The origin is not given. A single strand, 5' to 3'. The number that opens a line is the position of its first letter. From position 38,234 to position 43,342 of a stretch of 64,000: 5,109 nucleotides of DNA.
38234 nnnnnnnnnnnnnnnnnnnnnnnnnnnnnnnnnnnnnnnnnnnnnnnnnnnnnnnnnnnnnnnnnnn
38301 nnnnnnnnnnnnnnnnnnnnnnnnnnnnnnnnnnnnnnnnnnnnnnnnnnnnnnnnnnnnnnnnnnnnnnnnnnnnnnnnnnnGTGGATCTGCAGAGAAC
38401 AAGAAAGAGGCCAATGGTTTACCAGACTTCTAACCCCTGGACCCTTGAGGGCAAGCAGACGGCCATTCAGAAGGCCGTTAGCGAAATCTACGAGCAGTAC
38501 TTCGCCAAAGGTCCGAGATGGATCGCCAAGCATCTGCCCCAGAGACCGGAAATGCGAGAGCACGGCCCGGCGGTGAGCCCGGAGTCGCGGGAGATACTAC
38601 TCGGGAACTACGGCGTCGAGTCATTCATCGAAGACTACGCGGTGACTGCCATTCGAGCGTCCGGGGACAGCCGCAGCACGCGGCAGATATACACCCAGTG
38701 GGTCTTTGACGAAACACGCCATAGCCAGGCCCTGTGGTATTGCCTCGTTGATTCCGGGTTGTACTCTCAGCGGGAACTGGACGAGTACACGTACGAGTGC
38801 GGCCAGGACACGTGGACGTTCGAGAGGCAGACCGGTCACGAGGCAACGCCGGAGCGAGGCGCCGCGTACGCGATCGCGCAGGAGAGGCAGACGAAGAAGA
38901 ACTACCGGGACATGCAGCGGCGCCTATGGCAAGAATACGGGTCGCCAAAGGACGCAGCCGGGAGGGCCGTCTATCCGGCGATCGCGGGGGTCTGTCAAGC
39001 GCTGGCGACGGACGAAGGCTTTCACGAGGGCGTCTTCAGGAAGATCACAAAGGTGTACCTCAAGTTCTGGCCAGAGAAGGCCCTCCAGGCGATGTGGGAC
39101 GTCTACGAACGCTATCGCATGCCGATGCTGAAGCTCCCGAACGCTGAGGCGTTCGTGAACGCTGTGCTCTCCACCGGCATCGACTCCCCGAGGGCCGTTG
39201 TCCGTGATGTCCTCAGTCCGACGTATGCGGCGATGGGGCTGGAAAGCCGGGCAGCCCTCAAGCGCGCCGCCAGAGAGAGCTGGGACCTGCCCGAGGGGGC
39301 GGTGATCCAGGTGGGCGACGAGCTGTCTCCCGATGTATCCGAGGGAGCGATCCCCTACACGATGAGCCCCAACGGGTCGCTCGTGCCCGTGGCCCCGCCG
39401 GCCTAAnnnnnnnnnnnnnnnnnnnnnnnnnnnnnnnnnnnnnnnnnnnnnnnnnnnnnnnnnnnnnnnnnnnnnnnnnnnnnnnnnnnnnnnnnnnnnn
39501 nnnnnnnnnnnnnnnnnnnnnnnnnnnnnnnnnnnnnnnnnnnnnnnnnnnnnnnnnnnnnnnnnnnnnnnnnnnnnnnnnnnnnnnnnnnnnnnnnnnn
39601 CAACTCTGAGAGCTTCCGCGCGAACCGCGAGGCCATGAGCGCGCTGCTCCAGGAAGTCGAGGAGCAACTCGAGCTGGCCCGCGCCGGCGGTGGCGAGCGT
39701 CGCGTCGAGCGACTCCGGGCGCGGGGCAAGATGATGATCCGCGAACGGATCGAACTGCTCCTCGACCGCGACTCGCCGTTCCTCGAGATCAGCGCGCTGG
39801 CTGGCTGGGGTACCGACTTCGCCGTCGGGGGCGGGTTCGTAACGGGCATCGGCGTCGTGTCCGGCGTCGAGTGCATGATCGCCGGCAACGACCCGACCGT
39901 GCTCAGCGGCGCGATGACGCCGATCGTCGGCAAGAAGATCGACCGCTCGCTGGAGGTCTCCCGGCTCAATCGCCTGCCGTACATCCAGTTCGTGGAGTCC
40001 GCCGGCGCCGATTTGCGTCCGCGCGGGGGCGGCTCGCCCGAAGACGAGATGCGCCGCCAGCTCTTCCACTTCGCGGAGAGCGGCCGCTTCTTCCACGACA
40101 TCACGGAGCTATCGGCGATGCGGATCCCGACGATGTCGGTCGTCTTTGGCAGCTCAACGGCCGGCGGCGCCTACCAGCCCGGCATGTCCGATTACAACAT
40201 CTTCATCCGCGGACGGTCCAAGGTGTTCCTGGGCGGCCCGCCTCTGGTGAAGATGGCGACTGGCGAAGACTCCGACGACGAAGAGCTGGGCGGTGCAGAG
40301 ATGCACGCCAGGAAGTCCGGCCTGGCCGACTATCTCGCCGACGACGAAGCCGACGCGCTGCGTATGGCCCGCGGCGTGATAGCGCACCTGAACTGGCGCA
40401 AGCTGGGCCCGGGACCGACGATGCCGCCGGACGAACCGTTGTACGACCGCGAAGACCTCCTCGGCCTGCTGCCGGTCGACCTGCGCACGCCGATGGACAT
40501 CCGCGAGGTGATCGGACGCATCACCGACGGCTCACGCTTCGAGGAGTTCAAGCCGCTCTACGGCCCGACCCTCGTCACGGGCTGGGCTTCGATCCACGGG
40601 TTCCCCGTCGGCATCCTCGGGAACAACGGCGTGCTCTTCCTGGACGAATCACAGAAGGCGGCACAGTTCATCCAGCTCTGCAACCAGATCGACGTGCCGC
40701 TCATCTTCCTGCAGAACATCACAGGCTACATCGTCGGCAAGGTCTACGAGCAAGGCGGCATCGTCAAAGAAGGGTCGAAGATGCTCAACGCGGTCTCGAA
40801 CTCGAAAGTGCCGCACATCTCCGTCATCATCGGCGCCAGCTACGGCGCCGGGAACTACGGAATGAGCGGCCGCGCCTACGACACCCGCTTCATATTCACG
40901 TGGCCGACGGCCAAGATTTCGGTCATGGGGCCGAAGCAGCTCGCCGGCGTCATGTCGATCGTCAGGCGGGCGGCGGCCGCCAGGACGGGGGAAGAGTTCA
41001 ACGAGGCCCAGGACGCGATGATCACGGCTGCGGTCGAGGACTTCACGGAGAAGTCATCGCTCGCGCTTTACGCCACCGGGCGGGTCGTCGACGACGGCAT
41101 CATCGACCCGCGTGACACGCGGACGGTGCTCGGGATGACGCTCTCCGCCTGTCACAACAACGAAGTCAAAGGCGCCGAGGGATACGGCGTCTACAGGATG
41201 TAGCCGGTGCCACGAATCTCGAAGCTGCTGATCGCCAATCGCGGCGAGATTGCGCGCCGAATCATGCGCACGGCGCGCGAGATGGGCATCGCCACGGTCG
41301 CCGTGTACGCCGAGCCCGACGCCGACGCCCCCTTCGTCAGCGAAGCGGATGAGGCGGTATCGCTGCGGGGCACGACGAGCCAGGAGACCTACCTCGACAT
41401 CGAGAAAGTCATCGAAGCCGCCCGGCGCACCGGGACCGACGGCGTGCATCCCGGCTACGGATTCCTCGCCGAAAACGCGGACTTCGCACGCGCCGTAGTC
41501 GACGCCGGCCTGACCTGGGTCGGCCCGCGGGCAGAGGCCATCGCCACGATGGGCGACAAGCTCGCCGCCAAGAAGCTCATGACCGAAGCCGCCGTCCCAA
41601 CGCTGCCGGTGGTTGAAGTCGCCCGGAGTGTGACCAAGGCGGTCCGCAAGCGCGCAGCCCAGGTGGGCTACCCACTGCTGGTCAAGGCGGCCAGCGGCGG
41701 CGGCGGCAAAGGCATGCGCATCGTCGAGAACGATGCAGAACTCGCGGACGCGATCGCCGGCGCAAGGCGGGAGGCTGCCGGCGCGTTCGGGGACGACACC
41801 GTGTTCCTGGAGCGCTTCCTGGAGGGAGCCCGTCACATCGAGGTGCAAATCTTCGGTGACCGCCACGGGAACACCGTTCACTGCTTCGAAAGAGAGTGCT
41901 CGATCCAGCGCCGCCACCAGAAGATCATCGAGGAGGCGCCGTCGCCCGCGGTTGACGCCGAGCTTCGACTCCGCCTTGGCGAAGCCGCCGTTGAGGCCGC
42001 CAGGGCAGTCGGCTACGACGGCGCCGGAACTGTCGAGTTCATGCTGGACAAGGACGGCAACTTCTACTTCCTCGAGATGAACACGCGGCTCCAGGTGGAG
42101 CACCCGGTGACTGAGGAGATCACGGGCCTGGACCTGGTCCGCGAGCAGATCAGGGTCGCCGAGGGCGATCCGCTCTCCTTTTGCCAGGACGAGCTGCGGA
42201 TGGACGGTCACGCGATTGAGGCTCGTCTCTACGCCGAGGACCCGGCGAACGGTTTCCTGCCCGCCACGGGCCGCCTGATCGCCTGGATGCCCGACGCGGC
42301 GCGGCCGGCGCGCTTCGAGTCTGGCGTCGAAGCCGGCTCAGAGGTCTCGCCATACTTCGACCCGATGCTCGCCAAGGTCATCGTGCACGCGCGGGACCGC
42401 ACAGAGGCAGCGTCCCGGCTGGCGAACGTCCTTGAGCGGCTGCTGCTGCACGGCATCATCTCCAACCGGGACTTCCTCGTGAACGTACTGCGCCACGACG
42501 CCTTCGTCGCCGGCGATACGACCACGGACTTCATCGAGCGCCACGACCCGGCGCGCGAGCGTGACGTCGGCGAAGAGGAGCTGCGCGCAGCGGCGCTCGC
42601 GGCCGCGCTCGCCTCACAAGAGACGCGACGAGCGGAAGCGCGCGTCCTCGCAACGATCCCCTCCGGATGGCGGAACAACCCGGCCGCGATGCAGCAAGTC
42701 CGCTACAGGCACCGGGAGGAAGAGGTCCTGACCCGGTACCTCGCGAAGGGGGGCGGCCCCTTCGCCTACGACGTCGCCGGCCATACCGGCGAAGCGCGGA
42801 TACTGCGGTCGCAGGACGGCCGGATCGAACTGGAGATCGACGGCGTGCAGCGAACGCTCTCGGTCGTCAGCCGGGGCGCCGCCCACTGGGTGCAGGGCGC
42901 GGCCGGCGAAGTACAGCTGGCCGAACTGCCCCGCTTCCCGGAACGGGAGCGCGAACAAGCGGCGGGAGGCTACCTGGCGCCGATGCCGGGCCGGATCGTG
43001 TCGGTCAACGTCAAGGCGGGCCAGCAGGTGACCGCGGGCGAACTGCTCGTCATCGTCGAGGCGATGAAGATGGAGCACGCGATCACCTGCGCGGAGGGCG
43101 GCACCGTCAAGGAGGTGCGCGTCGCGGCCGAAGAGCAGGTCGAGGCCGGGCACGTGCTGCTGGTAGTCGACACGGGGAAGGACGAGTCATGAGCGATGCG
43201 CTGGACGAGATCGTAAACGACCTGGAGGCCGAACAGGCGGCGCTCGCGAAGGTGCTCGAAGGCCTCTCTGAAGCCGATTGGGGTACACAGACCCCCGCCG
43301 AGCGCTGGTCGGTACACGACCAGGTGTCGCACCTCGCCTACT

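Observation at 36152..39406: Three tandem paralogous membrane proteins (five copies of a ~120-aa two-TM module) upstream of a di-iron acyl-ACP-desaturase-like gene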

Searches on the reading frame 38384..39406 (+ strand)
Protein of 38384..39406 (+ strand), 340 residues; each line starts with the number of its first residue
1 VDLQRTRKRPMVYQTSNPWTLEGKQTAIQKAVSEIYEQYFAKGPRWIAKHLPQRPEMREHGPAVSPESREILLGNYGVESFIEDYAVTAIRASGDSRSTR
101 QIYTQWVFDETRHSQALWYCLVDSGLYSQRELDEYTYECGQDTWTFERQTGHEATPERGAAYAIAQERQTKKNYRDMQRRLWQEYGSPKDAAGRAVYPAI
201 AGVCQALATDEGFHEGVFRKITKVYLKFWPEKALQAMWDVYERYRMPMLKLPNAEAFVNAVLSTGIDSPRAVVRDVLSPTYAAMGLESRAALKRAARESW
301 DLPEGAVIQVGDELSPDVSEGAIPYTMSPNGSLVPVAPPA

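Call 3: search_protein_families(library=pfam, proteins=[window:38384-39406:+], max_evalue=1)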
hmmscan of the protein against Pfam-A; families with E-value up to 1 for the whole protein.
window:38384-39406:+ (340 aa): 3 families
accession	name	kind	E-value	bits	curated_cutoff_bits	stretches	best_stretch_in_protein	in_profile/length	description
PF03405.20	FA_desaturase_2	-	2.3e-10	40.3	22.7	1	101-252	100-237/325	Fatty acid desaturase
PF02998.19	Lentiviral_Tat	-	0.032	14.7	27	1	129-187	12-69/86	Lentiviral Tat protein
PF02915.23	Rubrerythrin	-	0.15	12.9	22.8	0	193-222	25-53/137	Rubrerythrin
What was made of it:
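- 38414..39406 (+): Gene D: di-iron FA_desaturase_2-like protein. NOT part of the cassette; it is the first gene of the downstream Atu/Liu-like acyl-CoA carboxylase cluster. Pfam E 2.3e-10 (call 3).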

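Call 4: search_protein_families(library=ncbifam, proteins=[window:38384-39406:+], max_evalue=1)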
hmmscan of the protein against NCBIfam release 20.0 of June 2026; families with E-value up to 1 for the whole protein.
window:38384-39406:+ (340 aa): 1 family
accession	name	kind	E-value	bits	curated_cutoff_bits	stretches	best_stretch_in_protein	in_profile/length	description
NF010942.0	PRK14362.1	equivalog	0.095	12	290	1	198-237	112-150/210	Maf-like protein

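Call 49: search_solved_structures(query=window:38414-39406:+, max_evalue=1, show_alignments=1)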
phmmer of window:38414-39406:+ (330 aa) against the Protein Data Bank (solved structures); distinct sequences matched with E-value up to 1: 26.
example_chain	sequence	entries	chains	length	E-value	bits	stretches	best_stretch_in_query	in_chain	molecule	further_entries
1afr_A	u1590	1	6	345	0.0096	18.3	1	46-233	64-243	DELTA9 STEAROYL-ACYL CARRIER PROTEIN DESATURASE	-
1oq4_A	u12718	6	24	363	0.011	18.1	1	46-233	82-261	Acyl-[acyl-carrier protein] desaturase | ACYL-[ACYL-CARRIER-PROTEIN] DESATURASE, CHLOROPLASTIC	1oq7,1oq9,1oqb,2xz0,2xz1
4v0j_A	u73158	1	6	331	0.016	17.6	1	46-233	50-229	ACYL-[ACYL-CARRIER-PROTEIN] DESATURASE, CHLOROPLASTIC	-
2uw1_A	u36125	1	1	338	0.029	16.7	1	46-233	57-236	PLASTID DELTA4 MULTIFUNCTIONAL ACYL-ACYL CARRIER PROTEIN DESATURASE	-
8um6_A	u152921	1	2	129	0.05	16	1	198-235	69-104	Uncharacterized protein YcnI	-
7me6_A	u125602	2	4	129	0.053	15.9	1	198-235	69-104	Uncharacterized protein YcnI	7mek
2j2f_A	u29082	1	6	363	0.062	15.7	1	46-233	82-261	ACYL-[ACYL-CARRIER-PROTEIN] DESATURASE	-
7t63_A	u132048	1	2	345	0.091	15.1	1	90-238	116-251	DESATURASE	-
6lhf_B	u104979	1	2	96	0.13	14.7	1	123-163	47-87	Beta-2-microglobulin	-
6lhg_B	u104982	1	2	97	0.13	14.6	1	123-163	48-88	Beta-2-microglobulin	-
8z0h_B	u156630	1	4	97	0.13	14.6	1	123-163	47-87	Beta-2-microglobulin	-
9eb3_B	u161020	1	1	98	0.13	14.6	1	123-163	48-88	Beta-2-microglobulin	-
2yez_B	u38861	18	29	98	0.13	14.6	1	123-163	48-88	BETA-2-MICROGLOBULIN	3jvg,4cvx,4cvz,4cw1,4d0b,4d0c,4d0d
3bev_B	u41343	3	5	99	0.14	14.5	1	123-163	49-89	Beta-2-microglobulin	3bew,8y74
3p73_B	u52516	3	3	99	0.14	14.5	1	123-163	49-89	Beta-2-microglobulin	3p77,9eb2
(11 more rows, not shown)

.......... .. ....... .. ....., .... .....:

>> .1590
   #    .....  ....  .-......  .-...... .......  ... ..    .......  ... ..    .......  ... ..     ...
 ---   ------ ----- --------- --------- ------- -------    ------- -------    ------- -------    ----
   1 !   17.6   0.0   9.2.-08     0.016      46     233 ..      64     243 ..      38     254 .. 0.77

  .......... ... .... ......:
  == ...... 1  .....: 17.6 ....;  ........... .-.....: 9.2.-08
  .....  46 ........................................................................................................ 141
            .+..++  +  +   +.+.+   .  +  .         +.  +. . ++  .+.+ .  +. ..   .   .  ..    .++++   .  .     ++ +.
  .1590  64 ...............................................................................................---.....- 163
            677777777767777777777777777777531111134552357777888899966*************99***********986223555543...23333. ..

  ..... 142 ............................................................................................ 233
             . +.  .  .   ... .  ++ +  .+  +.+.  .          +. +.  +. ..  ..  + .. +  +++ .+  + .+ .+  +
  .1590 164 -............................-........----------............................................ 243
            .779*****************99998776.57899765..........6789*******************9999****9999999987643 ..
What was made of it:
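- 38414..39406 (+): Castor delta-9 desaturase E 0.0096, with both metal motifs aligned (call 49).
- On FA_desaturase_2 (soluble di-iron desaturase), for gene D only: DETRH and DEGFHE align with EENRH and DEKRHE of castor delta-9 desaturase 1AFR (call 49).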

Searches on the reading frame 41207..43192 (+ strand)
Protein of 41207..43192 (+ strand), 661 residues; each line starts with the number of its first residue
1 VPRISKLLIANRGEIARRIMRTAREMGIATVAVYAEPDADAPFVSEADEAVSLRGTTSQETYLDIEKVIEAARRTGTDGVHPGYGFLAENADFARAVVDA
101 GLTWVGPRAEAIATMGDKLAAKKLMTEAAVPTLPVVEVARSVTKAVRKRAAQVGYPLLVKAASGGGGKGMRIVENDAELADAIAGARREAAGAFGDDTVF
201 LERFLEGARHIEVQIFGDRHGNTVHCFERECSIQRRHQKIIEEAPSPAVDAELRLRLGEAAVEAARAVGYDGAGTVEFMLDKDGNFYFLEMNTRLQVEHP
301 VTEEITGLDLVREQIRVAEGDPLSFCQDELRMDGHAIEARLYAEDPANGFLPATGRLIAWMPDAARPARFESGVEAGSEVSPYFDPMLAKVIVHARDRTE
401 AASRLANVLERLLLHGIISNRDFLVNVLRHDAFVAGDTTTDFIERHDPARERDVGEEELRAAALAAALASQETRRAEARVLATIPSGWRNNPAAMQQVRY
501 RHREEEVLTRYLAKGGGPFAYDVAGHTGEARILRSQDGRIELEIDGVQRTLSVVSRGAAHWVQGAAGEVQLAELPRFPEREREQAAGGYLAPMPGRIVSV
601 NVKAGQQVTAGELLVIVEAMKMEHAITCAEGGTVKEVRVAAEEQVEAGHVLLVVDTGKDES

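Call 63: search_protein_families(library=pfam, proteins=[window:41207-43192:+], max_evalue=0.01)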
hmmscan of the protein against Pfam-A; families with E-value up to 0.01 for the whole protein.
window:41207-43192:+ (661 aa): 12 families
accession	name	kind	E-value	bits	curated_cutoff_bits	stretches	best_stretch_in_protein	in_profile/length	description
PF02786.22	CPSase_L_D2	-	6.5e-76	255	19.8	1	117-324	1-209/211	Carbamoyl-phosphate synthase L chain, ATP binding domain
PF00289.28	Biotin_carb_N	-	7.6e-44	149.1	25.5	1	4-112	2-110/110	Biotin carboxylase, N-terminal domain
PF02785.25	Biotin_carb_C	-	2.3e-32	111.7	32.4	1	338-445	1-108/108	Biotin carboxylase C-terminal domain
PF07478.18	Dala_Dala_lig_C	-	1.4e-16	61.1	24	1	132-293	9-174/204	D-ala D-ala ligase C-terminus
PF00364.28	Biotin_lipoyl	-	2.7e-15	56.4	22.1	1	591-653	5-72/73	Biotin-requiring enzyme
PF21139.3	BT_MCC_alpha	-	2.8e-15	57.2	31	1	457-576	3-118/118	Methylcrotonyl-CoA carboxylase, alpha-subunit, BT domain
PF02222.28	ATP-grasp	-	1.3e-09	38.4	27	1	126-294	4-162/179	ATP-grasp domain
PF13533.13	Biotin_lipoyl_2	-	1.4e-07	31.6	29.8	1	592-616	6-30/32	Biotin-lipoyl like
PF02655.19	ATP-grasp_3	-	5.3e-07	30.3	23.2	1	116-296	2-158/160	ATP-grasp domain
PF01071.24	GARS_A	-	1.9e-05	25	27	1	117-224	2-105/194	Phosphoribosylglycinamide synthetase, ATP-grasp (A) domain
PF14397.11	ATPgrasp_ST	-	0.0036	17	31.4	0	111-176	15-82/278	Sugar-transfer associated ATP-grasp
PF08443.16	RimK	-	0.0085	16.1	21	0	117-310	3-180/188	RimK-like ATP-grasp domain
